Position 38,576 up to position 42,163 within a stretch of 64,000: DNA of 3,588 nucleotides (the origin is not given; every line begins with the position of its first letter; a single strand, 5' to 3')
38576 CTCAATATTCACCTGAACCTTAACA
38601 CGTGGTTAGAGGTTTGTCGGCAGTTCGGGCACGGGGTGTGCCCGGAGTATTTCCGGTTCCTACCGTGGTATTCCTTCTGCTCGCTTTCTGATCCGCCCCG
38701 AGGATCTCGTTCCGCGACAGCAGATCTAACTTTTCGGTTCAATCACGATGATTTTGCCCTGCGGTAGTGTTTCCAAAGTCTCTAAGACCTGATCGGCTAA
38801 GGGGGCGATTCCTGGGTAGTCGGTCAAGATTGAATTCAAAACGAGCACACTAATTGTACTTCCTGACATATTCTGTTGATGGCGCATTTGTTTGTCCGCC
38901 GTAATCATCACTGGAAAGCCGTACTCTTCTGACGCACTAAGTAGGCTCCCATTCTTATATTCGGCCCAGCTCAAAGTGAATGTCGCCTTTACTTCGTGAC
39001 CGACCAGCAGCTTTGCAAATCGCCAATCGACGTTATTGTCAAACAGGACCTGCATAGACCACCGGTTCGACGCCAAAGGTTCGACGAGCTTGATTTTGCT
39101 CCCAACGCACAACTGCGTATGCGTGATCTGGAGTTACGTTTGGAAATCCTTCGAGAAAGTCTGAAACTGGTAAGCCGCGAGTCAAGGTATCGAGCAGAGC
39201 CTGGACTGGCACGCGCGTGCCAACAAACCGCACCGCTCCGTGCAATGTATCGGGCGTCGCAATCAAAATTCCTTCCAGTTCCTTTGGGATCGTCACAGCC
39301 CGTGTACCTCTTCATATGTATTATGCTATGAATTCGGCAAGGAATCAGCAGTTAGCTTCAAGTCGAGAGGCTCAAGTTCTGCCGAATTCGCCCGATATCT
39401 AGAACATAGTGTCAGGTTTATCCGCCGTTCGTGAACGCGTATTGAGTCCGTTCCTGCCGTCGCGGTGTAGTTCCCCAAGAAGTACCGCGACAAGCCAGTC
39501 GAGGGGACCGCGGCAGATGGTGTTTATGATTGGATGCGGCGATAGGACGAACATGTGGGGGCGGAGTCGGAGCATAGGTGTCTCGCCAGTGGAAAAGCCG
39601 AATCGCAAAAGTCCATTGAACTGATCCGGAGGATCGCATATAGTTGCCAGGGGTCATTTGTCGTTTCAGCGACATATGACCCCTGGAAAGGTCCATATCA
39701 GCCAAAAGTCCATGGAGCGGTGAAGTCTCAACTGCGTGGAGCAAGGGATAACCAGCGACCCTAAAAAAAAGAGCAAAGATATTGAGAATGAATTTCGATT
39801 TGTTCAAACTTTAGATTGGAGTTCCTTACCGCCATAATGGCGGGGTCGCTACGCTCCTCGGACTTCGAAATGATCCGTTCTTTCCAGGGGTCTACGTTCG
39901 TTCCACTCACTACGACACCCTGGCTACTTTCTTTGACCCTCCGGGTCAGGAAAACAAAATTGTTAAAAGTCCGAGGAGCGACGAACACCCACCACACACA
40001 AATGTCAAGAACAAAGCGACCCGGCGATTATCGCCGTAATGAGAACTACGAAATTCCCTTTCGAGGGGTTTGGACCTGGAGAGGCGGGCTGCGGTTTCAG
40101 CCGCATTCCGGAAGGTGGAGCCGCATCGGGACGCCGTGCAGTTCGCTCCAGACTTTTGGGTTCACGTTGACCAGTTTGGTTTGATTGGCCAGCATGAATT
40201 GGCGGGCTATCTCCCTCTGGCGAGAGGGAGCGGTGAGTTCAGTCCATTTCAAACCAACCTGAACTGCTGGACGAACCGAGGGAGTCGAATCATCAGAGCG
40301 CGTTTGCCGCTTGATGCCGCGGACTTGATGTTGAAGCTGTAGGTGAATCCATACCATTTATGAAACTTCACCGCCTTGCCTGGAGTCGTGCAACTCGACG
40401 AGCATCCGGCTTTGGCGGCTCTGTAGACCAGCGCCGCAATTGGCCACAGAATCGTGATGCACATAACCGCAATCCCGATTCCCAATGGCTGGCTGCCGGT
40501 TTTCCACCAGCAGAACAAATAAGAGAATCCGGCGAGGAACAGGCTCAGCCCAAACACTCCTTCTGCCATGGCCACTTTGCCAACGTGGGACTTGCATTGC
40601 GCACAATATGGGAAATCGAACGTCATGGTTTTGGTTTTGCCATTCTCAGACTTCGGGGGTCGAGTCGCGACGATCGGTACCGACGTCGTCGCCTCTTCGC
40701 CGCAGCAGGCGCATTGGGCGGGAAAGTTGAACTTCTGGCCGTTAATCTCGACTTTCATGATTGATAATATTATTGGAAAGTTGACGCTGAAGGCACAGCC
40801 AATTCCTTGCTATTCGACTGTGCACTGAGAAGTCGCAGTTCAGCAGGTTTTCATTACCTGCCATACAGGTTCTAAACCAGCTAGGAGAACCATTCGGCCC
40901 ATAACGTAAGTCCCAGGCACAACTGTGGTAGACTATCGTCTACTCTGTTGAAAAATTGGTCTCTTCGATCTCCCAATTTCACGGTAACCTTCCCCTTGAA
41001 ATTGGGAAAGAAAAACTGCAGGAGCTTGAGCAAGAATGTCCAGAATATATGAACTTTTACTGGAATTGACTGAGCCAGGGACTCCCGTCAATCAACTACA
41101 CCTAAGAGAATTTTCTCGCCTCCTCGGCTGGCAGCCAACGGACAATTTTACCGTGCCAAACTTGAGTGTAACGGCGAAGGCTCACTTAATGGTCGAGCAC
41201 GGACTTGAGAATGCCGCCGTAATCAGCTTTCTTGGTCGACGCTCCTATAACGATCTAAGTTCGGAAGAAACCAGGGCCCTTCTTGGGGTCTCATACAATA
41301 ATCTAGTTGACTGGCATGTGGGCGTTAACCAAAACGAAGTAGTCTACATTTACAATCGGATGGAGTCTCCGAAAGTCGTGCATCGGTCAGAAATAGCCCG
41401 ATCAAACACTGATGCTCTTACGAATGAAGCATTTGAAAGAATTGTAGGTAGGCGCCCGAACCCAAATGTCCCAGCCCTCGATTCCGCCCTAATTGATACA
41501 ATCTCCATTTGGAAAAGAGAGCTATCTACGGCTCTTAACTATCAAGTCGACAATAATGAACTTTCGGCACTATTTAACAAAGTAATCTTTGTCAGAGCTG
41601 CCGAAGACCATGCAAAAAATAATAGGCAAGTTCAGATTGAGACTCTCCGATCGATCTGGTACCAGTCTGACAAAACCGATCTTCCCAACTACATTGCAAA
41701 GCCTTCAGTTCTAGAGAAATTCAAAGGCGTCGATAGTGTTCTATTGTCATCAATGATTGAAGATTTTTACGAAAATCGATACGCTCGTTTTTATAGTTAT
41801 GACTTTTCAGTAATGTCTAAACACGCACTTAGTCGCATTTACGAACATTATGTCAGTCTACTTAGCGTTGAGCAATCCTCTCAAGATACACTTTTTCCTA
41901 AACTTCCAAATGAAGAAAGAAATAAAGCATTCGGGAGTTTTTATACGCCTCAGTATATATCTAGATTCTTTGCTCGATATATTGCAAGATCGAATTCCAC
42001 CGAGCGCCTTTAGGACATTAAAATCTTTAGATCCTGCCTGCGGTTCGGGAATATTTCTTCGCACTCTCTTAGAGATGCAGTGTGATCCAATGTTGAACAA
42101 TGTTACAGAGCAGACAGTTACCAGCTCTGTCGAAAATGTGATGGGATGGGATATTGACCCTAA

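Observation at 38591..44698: ~5.8-kb AT-richer island bracketed by an imperfect direct repeat built from the 5' end of the DUF2723 membrane-protein gene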

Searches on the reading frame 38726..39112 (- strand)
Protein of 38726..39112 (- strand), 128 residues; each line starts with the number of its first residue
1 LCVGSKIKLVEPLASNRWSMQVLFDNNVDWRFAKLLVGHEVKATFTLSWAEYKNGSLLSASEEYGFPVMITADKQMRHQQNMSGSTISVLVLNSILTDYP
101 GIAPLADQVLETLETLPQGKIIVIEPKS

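Call 8: search_protein_families(library=pfam, proteins=[window:38726-39112:-], max_evalue=0.01)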
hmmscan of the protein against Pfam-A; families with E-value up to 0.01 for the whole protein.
window:38726-39112:- (128 aa): 1 family
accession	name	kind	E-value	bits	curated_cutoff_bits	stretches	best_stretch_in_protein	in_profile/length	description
PF18480.7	DUF5615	-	7.4e-05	23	23.8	1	20-126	1-109/110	Domain of unknown function (DUF5615)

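Call 40: find_homologous_proteins(query=window:38729-39112:-, max_evalue=0.00001)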
Query window:38729-39112:- (128 aa): 5 proteins with E <= 0.00001 among 21 candidates.
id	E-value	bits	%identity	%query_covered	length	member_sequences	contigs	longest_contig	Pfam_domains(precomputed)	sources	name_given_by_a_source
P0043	4.0e-64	232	100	85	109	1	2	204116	-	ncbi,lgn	-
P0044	3.0e-41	158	64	84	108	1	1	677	PF18480.8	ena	-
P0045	6.7e-27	112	55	83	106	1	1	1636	PF18480.8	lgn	-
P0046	2.0e-25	107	55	83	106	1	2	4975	PF18480.8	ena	-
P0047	4.0e-23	100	54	85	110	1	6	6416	PF18480.8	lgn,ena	-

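Call 41: find_encoding_contigs(protein=P0047, flank=6000, max_places=6)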
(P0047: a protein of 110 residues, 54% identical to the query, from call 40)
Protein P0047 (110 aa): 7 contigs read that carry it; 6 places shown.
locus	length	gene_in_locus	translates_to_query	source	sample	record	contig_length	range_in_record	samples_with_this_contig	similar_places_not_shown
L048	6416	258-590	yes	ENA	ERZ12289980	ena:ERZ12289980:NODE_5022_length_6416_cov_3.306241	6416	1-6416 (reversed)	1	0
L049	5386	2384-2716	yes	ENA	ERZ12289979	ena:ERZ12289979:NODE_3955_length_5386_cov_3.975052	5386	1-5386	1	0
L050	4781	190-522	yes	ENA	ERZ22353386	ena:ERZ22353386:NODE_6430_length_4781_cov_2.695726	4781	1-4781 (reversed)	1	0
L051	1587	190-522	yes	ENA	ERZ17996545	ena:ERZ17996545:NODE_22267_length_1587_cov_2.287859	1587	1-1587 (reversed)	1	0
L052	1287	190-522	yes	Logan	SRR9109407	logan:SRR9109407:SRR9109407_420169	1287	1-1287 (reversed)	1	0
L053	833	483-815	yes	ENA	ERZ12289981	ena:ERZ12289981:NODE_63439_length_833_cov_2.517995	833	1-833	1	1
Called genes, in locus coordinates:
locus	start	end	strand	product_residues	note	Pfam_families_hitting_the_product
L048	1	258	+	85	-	?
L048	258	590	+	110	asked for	PF18480:DUF5615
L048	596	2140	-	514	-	PF03255:ACCA (weak), PF01039:Carboxyl_trans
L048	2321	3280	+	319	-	PF00211:Guanylate_cyc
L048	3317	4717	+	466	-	PF08245:Mur_ligase_M, PF02875:Mur_ligase_C, PF27239:FOL3_C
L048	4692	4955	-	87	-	-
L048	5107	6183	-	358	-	PF13384:HTH_23 (faint), PF13518:HTH_28, PF13551:HTH_29, PF13565:HTH_32, PF00665:rve, PF13683:rve_3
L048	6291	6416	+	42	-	?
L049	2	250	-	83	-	?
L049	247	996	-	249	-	PF00005:ABC_tran, PF13304:AAA_21 (faint)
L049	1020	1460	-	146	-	PF01641:SelR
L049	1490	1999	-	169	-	PF01741:MscL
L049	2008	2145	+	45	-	-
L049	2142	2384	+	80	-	PF04255:DUF433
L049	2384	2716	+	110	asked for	PF18480:DUF5615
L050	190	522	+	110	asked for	PF18480:DUF5615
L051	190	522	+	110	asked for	PF18480:DUF5615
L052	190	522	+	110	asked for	PF18480:DUF5615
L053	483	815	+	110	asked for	PF18480:DUF5615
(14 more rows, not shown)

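Call 42: find_encoding_contigs(protein=P0046, flank=6000, max_places=4)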
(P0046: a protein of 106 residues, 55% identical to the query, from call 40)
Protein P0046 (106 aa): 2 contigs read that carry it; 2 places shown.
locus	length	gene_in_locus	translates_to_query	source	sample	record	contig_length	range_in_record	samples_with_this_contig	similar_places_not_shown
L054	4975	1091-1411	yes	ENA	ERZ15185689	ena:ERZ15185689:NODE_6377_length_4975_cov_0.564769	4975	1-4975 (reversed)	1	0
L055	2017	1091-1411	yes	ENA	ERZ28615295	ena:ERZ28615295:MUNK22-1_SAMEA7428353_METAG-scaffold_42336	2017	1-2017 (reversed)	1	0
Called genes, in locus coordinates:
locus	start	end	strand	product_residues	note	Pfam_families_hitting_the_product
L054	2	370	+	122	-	?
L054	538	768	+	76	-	-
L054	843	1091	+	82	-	PF04255:DUF433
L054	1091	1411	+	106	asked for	PF18480:DUF5615 (weak)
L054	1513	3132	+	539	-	PF06418:CTP_synth_N, PF00117:GATase, PF07722:Peptidase_C26 (weak)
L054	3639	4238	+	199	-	-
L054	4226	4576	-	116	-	PF02962:CHMI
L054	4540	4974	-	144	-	?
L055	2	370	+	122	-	?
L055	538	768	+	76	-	-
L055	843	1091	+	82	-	PF04255:DUF433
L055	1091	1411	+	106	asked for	PF18480:DUF5615 (weak)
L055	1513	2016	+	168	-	?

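Call 53: search_protein_families(library=padloc, proteins=[window:38729-39112:-], max_evalue=0.01)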
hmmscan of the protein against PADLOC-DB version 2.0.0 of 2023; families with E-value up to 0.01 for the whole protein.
window:38729-39112:- (128 aa): 0 families

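Call 74: search_protein_families(library=ncbifam, proteins=[window:38729-39112:-], max_evalue=0.01)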
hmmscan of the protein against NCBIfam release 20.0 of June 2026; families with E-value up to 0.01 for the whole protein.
window:38729-39112:- (128 aa): 0 families

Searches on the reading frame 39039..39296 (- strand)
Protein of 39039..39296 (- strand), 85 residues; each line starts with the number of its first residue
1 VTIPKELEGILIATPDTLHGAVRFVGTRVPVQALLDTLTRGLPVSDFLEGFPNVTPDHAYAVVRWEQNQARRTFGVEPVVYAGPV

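Call 8: search_protein_families(library=pfam, proteins=[window:39039-39296:-], max_evalue=0.01)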
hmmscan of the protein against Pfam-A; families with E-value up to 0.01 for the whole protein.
window:39039-39296:- (85 aa): 1 family
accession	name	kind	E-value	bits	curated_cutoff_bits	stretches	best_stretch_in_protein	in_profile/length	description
PF04255.20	DUF433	-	5.7e-12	45.7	23.6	1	14-63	4-53/56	Protein of unknown function (DUF433)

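Call 53: search_protein_families(library=padloc, proteins=[window:39042-39296:-], max_evalue=0.01)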
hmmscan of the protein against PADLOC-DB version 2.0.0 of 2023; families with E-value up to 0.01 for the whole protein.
window:39042-39296:- (85 aa): 0 families

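Call 74: search_protein_families(library=ncbifam, proteins=[window:39042-39296:-], max_evalue=0.01)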
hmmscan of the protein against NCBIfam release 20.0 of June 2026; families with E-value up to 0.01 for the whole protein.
window:39042-39296:- (85 aa): 0 families

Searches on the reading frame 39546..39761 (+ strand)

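Call 52: search_protein_families(library=pfam, proteins=[window:39546-39761:+], max_evalue=1)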
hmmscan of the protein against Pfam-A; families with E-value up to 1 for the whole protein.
window:39546-39761:+ (72 aa): 2 families
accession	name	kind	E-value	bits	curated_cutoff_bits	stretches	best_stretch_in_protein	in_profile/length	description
PF08659.16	KR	-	0.077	13.3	22.6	1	12-59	71-117/180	KR domain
PF19299.5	DUF5914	-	0.11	12.6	27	1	8-51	6-49/185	Domain of unknown function (DUF5914)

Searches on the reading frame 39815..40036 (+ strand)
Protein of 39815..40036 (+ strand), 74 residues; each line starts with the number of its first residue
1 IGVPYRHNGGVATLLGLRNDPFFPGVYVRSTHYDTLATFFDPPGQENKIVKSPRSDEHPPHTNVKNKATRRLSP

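Call 52: search_protein_families(library=pfam, proteins=[window:39815-40036:+], max_evalue=1)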
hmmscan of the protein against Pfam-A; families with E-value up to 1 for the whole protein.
window:39815-40036:+ (74 aa): 1 family
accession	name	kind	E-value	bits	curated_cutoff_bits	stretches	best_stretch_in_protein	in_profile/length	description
PF21419.2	RoxA-like_Cyt-c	-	0.12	12.4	26.7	1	4-17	15-28/39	RoxA-like, cytochrome c-like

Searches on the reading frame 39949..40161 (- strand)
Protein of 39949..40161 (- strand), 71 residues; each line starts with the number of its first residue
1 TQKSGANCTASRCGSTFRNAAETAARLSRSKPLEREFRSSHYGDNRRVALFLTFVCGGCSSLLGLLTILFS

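Call 52: search_protein_families(library=pfam, proteins=[window:39949-40161:-], max_evalue=1)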
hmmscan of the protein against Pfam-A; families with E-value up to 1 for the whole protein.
window:39949-40161:- (71 aa): 1 family
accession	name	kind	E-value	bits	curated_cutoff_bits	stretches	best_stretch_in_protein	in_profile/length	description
PF05122.18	SpdB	-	0.82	10.5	25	0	4-30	19-49/50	Mobile element transfer protein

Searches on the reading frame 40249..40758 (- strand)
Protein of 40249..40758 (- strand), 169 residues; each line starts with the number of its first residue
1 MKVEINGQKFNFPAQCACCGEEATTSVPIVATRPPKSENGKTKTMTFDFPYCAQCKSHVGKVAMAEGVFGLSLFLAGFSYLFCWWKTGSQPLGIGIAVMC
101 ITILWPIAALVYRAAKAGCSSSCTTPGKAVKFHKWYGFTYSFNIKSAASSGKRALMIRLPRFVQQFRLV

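Call 8: search_protein_families(library=pfam, proteins=[window:40249-40758:-], max_evalue=0.01)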
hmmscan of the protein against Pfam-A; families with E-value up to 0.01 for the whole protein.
window:40249-40758:- (169 aa): 0 families

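Call 53: search_protein_families(library=padloc, proteins=[window:40252-40758:-], max_evalue=0.01)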
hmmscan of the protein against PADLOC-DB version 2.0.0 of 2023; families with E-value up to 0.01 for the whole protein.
window:40252-40758:- (169 aa): 0 families

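Call 74: search_protein_families(library=ncbifam, proteins=[window:40252-40758:-], max_evalue=0.01)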
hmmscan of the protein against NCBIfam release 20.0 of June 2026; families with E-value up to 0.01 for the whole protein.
window:40252-40758:- (169 aa): 0 families

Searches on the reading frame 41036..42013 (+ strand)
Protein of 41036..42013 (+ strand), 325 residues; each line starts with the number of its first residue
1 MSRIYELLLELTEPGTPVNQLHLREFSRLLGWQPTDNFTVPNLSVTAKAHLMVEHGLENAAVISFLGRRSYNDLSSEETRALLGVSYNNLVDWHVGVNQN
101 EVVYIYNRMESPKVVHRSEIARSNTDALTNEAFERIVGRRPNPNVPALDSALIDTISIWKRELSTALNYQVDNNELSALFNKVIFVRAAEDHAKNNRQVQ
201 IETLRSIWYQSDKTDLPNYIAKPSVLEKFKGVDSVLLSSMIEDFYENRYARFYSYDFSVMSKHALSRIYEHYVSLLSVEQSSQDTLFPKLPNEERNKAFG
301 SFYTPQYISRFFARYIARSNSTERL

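Call 8: search_protein_families(library=pfam, proteins=[window:41036-42013:+], max_evalue=0.01)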
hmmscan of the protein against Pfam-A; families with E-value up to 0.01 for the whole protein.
window:41036-42013:+ (325 aa): 0 families

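Call 53: search_protein_families(library=padloc, proteins=[window:41036-42010:+], max_evalue=0.01)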
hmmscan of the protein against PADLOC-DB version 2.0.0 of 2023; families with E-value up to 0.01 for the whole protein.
window:41036-42010:+ (325 aa): 1 family
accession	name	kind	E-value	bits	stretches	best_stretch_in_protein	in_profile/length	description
PDLC03604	REase_MTase_IIG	-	2.4e-08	30.5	1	146-310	198-368/1011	Type IIG restriction enzyme-methyltransferase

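Call 74: search_protein_families(library=ncbifam, proteins=[window:41036-42010:+], max_evalue=0.01)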
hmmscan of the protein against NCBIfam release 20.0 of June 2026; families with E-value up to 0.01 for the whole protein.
window:41036-42010:+ (325 aa): 0 families
